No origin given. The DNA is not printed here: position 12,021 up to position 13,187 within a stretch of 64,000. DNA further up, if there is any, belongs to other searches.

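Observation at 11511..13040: Class B sortase carrying a signal peptide and two tandem dockerin modules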

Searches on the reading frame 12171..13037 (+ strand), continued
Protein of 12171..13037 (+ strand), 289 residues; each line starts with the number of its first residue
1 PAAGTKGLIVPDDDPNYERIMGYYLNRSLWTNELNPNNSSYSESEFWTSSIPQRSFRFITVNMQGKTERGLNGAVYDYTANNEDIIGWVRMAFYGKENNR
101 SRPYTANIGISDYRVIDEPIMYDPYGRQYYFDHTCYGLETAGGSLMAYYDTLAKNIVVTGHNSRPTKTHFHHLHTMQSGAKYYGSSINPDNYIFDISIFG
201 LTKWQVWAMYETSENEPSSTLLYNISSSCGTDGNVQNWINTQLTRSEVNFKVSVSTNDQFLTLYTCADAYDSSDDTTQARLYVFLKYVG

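Call 39: find_related_loci(query=A2, collection=genome_contigs, flank=8000)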
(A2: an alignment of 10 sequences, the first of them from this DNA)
Query A2 (283 aa) in genome_contigs; peptide patterns used: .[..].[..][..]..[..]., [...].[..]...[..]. (x = any residue, [..] = any of these).
38 stretches matched a pattern; 24 encode a relative of the query (tblastn E <= 1e-3); 24 distinct loci.
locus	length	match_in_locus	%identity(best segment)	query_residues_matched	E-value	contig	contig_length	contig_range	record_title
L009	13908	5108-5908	69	1-283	5e-129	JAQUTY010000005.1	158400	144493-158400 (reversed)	MAG: Eubacteriales bacterium isolate STD2_130 NODE_224_length_158400_cov_7.559609_Sandtown_D2, whole genome shotgun sequ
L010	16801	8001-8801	53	1-283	5e-82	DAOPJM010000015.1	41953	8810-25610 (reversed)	MAG TPA_asm: Clostridia bacterium isolate AMR_MDS_3277 NODE_970_length_41953_cov_13.849683, whole genome shotgun sequenc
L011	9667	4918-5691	51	1-282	1e-81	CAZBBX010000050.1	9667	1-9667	MAG TPA_asm: uncultured Oscillospiraceae bacterium isolate SRP192927_co1_121 genome assembly, contig: NODE_17531_length_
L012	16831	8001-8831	42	1-283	5e-65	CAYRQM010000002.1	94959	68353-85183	MAG TPA_asm: uncultured Christensenella sp. isolate SRP192927_co9_293 genome assembly, contig: NODE_56_length_94959_cov_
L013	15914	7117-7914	33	2-282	6e-42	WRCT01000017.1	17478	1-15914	MAG: Clostridiales bacterium isolate Lab288P3bin15 Ga0123353_10004849, whole genome shotgun sequence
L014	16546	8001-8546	41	72-279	2e-40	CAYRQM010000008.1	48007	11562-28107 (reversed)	MAG TPA_asm: uncultured Christensenella sp. isolate SRP192927_co9_293 genome assembly, contig: NODE_289_length_48007_cov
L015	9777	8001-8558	40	74-283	4e-36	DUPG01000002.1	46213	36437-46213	MAG TPA_asm: Clostridiales bacterium isolate AS08sgBPME_285 5407_AS08, whole genome shotgun sequence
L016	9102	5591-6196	37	74-282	9e-36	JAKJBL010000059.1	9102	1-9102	MAG: Bacillota bacterium isolate UR.bin92 NODE_59_length_9102_cov_2.242216, whole genome shotgun sequence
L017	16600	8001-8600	38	76-282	1e-35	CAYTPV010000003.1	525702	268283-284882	MAG TPA_asm: uncultured Oscillospiraceae bacterium isolate binchicken_co104_142 genome assembly, contig: NODE_7_length_5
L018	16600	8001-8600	37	76-282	2e-35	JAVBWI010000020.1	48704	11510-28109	MAG: Clostridia bacterium isolate ZNE14_Bin7 all_Scaff013682, whole genome shotgun sequence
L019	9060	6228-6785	37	74-283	5e-34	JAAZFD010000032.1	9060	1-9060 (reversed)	MAG: Clostridiales bacterium isolate AS10tlH2TH_161 41027_AS10, whole genome shotgun sequence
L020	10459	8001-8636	35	64-282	5e-34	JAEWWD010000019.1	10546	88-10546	MAG: Bacillota bacterium isolate OH_SDB_86 k127_376035, whole genome shotgun sequence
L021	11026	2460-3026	37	110-282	3e-34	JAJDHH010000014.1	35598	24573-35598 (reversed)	Eubacteriales bacterium OttesenSCG-928-K08 AH-928-K08_NODE_14, whole genome shotgun sequence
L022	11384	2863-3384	40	110-283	3e-31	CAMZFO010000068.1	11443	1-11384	MAG TPA_asm: uncultured Clostridia bacterium isolate SRR10912537_bin.26_metaWRAP_v1.3_MAG genome assembly, contig: ERZ14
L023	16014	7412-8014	39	74-283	6e-37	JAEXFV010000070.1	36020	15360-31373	MAG: Bacillota bacterium isolate OH_HBB_28 k127_1033482, whole genome shotgun sequence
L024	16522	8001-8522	40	110-283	3e-28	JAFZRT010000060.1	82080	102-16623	MAG: Clostridia bacterium isolate RGIG8038 Water_buffalos_Rumen-1__c1143561, whole genome shotgun sequence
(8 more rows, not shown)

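Call 48: search_protein_families(library=ncbifam, proteins=[P0013, P0019, P0031, P0044, P0064, P0077, P0088, P0098, P0130, P0146], max_evalue=0.0001)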
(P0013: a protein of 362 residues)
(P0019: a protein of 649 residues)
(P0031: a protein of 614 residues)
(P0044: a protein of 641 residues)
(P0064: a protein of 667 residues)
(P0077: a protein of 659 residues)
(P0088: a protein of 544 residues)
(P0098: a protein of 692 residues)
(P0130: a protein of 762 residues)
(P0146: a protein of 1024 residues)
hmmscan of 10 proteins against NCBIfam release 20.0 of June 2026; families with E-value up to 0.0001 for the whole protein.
P0013 (362 aa): 6 families
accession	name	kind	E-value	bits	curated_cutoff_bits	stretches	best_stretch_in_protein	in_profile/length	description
TIGR03064.1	sortase_srtB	equivalog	9.8e-20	70.9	153.75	1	129-237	34-147/235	class B sortase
TIGR04211.1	SH3_and_anchor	equivalog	5.9e-09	35.8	65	1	65-118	7-59/198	TIGR04211 family SH3 domain-containing protein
NF040678.1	EntFM_CwpFM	equivalog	4.7e-07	29.2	720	1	31-145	189-301/430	enterotoxin EntFM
NF040525.1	SrtB_LPKTxSAVK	exception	8.1e-07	28.3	200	1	121-191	16-90/261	class B sortase, LPKTxAVK-specific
NF040677.1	wall_bind_EntC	exception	1.6e-05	23.9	770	1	57-118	24-83/422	cell wall-binding protein EntC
TIGR03900.1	prc_long_Delta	hypoth_equivalog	1.9e-05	22.9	660.95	1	57-138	791-870/973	MXAN_5808 family serine peptidase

P0019 (649 aa): 1 family
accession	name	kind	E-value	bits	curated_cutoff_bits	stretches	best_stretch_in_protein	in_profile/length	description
TIGR03064.1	sortase_srtB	equivalog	1.7e-23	83.2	153.75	1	453-632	55-228/235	class B sortase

P0031 (614 aa): 1 family
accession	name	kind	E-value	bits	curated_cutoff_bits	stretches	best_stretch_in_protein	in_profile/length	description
TIGR03064.1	sortase_srtB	equivalog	4.7e-19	68.6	153.75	1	423-597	63-228/235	class B sortase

P0044 (641 aa): 1 family
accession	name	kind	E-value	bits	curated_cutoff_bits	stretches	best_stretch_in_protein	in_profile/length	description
TIGR03064.1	sortase_srtB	equivalog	2.6e-18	66.2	153.75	1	438-623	48-228/235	class B sortase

P0064 (667 aa): 2 families
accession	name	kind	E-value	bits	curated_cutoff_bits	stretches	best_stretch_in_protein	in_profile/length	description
TIGR03064.1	sortase_srtB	equivalog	2.2e-16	59.9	153.75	1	472-653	63-232/235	class B sortase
TIGR01076.1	sortase_fam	subfamily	1.8e-05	24.5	39.35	0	483-558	1-72/136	sortase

P0077 (659 aa): 2 families
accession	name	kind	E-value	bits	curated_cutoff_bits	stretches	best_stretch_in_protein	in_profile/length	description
TIGR03064.1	sortase_srtB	equivalog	2.2e-15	56.6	153.75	1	462-644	61-231/235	class B sortase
NF037973.1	metallo_SslE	exception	3.1e-06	24.9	3000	1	6-113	3-105/1519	lipoprotein metalloprotease SslE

P0088 (544 aa): 3 families
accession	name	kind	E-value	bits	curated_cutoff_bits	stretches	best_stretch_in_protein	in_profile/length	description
TIGR03064.1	sortase_srtB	equivalog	3.4e-13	49.5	153.75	1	346-532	58-229/235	class B sortase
NF040678.1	EntFM_CwpFM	equivalog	2.7e-12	46.4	720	1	129-363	86-318/430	enterotoxin EntFM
TIGR03900.1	prc_long_Delta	hypoth_equivalog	5.8e-07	27.8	660.95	0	258-353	788-881/973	MXAN_5808 family serine peptidase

P0098 (692 aa): 2 families
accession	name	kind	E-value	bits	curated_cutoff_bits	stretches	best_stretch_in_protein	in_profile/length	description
TIGR03064.1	sortase_srtB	equivalog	8.3e-14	51.5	153.75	1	450-548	58-148/235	class B sortase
NF040525.1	SrtB_LPKTxSAVK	exception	1.4e-05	24.2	200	1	450-508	51-110/261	class B sortase, LPKTxAVK-specific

P0130 (762 aa): 2 families
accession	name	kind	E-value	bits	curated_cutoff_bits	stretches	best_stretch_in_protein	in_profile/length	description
TIGR03064.1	sortase_srtB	equivalog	4.6e-36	124.3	153.75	1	433-698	5-228/235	class B sortase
NF040525.1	SrtB_LPKTxSAVK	exception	5.3e-08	32.1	200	1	470-720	23-245/261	class B sortase, LPKTxAVK-specific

P0146 (1024 aa): 14 families
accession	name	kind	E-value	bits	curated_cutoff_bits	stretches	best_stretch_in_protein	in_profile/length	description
NF001813.0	PRK00549.1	equivalog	7.6e-154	512.7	379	1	1-410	1-412/414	competence/damage-inducible protein A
TIGR00200.1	cinA_nterm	subfamily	2e-118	395.7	243.15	1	1-410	2-412/414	CinA family nicotinamide mononucleotide deamidase-related protein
NF002291.0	PRK01215.1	equivalog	2.4e-51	174.4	293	1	2-244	5-253/264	nicotinamide mononucleotide deamidase-related protein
TIGR03064.1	sortase_srtB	equivalog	2.1e-46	158.2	153.75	1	624-867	4-235/235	class B sortase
TIGR00199.1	PncC_domain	subfamily_domain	1.7e-42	145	68.9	1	261-406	2-146/149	nicotinamide-nucleotide amidohydrolase family protein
NF002978.0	PRK03673.1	equivalog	4.3e-38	131.3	496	1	2-290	3-289/398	nicotinamide mononucleotide deamidase-related protein YfaY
NF002975.0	PRK03661.1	equivalog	4.6e-35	120.7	212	1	258-403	11-155/164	nicotinamide-nucleotide amidase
NF002977.0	PRK03670.1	equivalog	1.3e-33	116.5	305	1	1-170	1-178/252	competence damage-inducible protein A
TIGR00177.1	molyb_syn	domain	1.1e-25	90.3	85.35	1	2-162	3-144/148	molybdenum cofactor synthesis domain-containing protein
NF002972.0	PRK03657.1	equivalog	1.5e-22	80.2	201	1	255-376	19-140/175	2-oxo-tetronate isomerase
NF040525.1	SrtB_LPKTxSAVK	exception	6.8e-14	51.4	200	1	676-873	48-240/261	class B sortase, LPKTxAVK-specific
NF011068.0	PRK14498.1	equivalog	1.4e-06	26.7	534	1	4-81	197-274/647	molybdopterin biosynthesis protein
NF011067.0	PRK14497.1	equivalog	6.3e-06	25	536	1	4-81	190-267/546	putative molybdopterin biosynthesis protein MoeA/unknown domain fusion protein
NF045515.2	Glp_gephyrin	equivalog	1e-05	24.5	475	1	3-86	184-266/403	molybdotransferase-like divisome protein Glp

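Call 49: search_protein_families(library=pfam, proteins=[P0013, P0019, P0031, P0044, P0064, P0077, P0088, P0098, P0130, P0146], max_evalue=0.0001)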
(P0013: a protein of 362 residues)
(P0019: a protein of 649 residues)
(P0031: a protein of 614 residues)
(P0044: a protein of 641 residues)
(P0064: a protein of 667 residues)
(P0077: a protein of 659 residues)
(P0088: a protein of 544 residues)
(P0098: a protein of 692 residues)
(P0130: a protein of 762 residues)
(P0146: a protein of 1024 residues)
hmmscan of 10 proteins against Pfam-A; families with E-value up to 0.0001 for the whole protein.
P0013 (362 aa): 2 families
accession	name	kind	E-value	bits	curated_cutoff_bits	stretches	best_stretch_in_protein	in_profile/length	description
PF08239.17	SH3_3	-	3e-12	47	27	1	65-117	2-53/54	Bacterial SH3 domain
PF04203.18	Sortase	-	5.9e-08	32.9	26.6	1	171-358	1-122/125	Sortase domain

P0019 (649 aa): 1 family
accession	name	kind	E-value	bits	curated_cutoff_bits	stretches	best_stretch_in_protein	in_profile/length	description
PF04203.18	Sortase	-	5.9e-10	39.4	26.6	1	474-644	1-121/125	Sortase domain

P0031 (614 aa): 4 families
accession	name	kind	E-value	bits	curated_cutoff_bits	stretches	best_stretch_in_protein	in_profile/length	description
PF13540.12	RCC1_2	-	2.7e-21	75.2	22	1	171-200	1-30/30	Regulator of chromosome condensation (RCC1) repeat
PF25390.1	WD40_RLD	-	8.9e-14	52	150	1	61-274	148-331/363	RCC1-like domain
PF04203.18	Sortase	-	1.2e-08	35.2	26.6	1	437-612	2-124/125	Sortase domain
PF00404.24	Dockerin_1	-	2.4e-05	24.9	22.9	1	350-381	2-33/57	Dockerin type I domain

P0044 (641 aa): 3 families
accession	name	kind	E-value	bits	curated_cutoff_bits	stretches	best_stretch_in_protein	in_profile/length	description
PF25390.1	WD40_RLD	-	8.6e-14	52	150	1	111-300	11-174/363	RCC1-like domain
PF13540.12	RCC1_2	-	3.4e-08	33.5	22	0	133-161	2-30/30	Regulator of chromosome condensation (RCC1) repeat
PF04203.18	Sortase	-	6.8e-07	29.5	26.6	1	467-636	3-121/125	Sortase domain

P0064 (667 aa): 2 families
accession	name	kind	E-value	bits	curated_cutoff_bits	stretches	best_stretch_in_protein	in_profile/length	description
PF04203.18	Sortase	-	2.7e-10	40.5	26.6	1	485-653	1-117/125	Sortase domain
PF25390.1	WD40_RLD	-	1.8e-09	37.8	150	0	61-282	35-221/363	RCC1-like domain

P0077 (659 aa): 3 families
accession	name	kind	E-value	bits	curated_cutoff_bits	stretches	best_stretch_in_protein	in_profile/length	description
PF13540.12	RCC1_2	-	3.5e-10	39.8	22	0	126-151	1-26/30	Regulator of chromosome condensation (RCC1) repeat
PF25390.1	WD40_RLD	-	1.9e-06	27.9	150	0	127-337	34-229/363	RCC1-like domain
PF04203.18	Sortase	-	1.3e-05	25.4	26.6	1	477-645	1-117/125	Sortase domain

P0088 (544 aa): 4 families
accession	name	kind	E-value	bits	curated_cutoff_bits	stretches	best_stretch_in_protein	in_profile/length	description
PF08239.17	SH3_3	-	3.3e-28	98.1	27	3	41-93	3-53/54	Bacterial SH3 domain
PF04203.18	Sortase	-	6.6e-08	32.8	26.6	1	364-528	1-111/125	Sortase domain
PF22269.2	TagH_SH3-like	-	9.2e-05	23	27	0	286-309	24-47/62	Teichoic acid transporter subunit TagH, SH3-like domain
PF06347.19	SH3_4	-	9.9e-05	22.5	24.1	0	41-94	5-55/56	Bacterial SH3 domain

P0098 (692 aa): 3 families
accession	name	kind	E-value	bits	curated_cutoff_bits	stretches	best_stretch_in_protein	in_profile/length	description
PF13540.12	RCC1_2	-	8.2e-23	80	22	1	59-85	4-30/30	Regulator of chromosome condensation (RCC1) repeat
PF25390.1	WD40_RLD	-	4.6e-13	49.7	150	1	58-255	35-273/363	RCC1-like domain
PF00404.24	Dockerin_1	-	2.5e-05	24.8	22.9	1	376-410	2-36/57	Dockerin type I domain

P0130 (762 aa): 1 family
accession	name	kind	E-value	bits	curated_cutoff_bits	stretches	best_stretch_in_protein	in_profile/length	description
PF04203.18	Sortase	-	5.7e-09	36.2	26.6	1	534-714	9-125/125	Sortase domain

P0146 (1024 aa): 4 families
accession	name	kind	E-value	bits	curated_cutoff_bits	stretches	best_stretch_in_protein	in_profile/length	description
PF02464.23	CinA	-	4.1e-50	169.9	23.5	1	254-407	2-153/155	Competence-damaged protein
PF00994.29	MoCF_biosynth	-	2.1e-32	112.2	26.6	1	4-168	1-142/144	Probable molybdopterin binding domain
PF18146.6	CinA_KH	-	5.4e-26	90.9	27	1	178-250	1-73/73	Damage-inducible protein CinA KH domain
PF04203.18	Sortase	-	1.6e-11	44.4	26.6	1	697-872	1-125/125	Sortase domain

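Call 69: search_protein_families(library=pfam, proteins=[L024:8696-9379:+, L024:9383-9931:+, L024:9976-12105:+, L024:12235-13758:+, L024:13762-16146:+, L024:6537-8528:+, L017:6887-7327:+, L017:7374-8603:+, L017:8625-10643:+, L005:12459-14252:+], max_evalue=0.001)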
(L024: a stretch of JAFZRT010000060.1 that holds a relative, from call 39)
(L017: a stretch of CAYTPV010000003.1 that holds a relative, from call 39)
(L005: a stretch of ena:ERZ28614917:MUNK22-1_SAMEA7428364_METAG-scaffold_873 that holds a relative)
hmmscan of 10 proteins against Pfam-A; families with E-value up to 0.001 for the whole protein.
L024:8696-9379:+ (228 aa): 2 families
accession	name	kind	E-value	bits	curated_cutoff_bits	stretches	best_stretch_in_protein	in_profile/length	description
PF10502.14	Peptidase_S26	-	1.2e-40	139.7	22.9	1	39-218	3-167/168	Signal peptidase, peptidase S26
PF00717.28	Peptidase_S24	-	0.00028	21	23.3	1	62-123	38-91/116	Peptidase S24-like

L024:9383-9931:+ (183 aa): 1 family
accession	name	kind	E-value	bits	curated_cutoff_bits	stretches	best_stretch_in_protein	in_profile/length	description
PF10502.14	Peptidase_S26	-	0.00021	21.7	22.9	1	28-150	9-143/168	Signal peptidase, peptidase S26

L024:9976-12105:+ (710 aa): 1 family
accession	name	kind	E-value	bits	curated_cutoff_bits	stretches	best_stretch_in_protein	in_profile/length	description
PF20604.3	DUF6798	-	0.0001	22.4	26.9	1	594-628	5-38/61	Domain of unknown function (DUF6798)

L024:12235-13758:+ (508 aa): 1 family
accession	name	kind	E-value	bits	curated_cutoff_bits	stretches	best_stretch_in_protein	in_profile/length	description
PF02446.23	Glyco_hydro_77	-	3.1e-159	531.2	25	1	27-495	1-463/465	4-alpha-glucanotransferase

L024:13762-16146:+ (795 aa): 1 family
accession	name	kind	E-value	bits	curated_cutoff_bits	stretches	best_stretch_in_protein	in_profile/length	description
PF00343.26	Phosphorylase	-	1.4e-279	929.8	27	1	100-789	5-713/713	Carbohydrate phosphorylase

L024:6537-8528:+ (664 aa): 3 families
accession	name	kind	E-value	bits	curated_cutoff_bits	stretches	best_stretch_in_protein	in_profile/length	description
PF13540.12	RCC1_2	-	5.8e-19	67.7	22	1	162-191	1-30/30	Regulator of chromosome condensation (RCC1) repeat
PF25390.1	WD40_RLD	-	3.7e-16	59.8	150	2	162-338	91-230/363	RCC1-like domain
PF04203.18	Sortase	-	3.4e-08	33.7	26.6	1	482-646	1-112/125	Sortase domain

L017:6887-7327:+ (147 aa): 0 families

L017:7374-8603:+ (410 aa): 5 families
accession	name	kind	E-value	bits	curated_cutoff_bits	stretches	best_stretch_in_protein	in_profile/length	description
PF08239.17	SH3_3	-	1.6e-19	70.3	27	2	44-91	6-54/54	Bacterial SH3 domain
PF04203.18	Sortase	-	8.7e-09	35.6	26.6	1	217-407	1-123/125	Sortase domain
PF07653.23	SH3_2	-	3.8e-07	30.1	21.8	0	57-91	18-53/55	Variant SH3 domain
PF00018.34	SH3_1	-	6.2e-06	26.2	22.9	0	57-84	16-45/48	SH3 domain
PF06347.19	SH3_4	-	0.00025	21.2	24.1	0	42-87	6-51/56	Bacterial SH3 domain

L017:8625-10643:+ (673 aa): 4 families
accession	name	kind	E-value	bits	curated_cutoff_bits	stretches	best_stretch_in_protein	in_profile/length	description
PF08239.17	SH3_3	-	8e-49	164.1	27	4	146-194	4-54/54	Bacterial SH3 domain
PF06347.19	SH3_4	-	2.4e-22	78.9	24.1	2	295-345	3-54/56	Bacterial SH3 domain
PF07653.23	SH3_2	-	2.7e-13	49.8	21.8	0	160-195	17-54/55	Variant SH3 domain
PF18348.7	SH3_16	-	4.6e-06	26.7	25.8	0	160-190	14-46/49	Bacterial dipeptidyl-peptidase Sh3 domain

L005:12459-14252:+ (598 aa): 2 families
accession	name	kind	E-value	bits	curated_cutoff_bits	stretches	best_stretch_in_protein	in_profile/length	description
PF00188.32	CAP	-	3.5e-07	31.5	21.1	1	320-436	3-117/117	Cysteine-rich secretory protein family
PF00404.24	Dockerin_1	-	5.7e-06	26.9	22.9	1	537-591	2-56/57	Dockerin type I domain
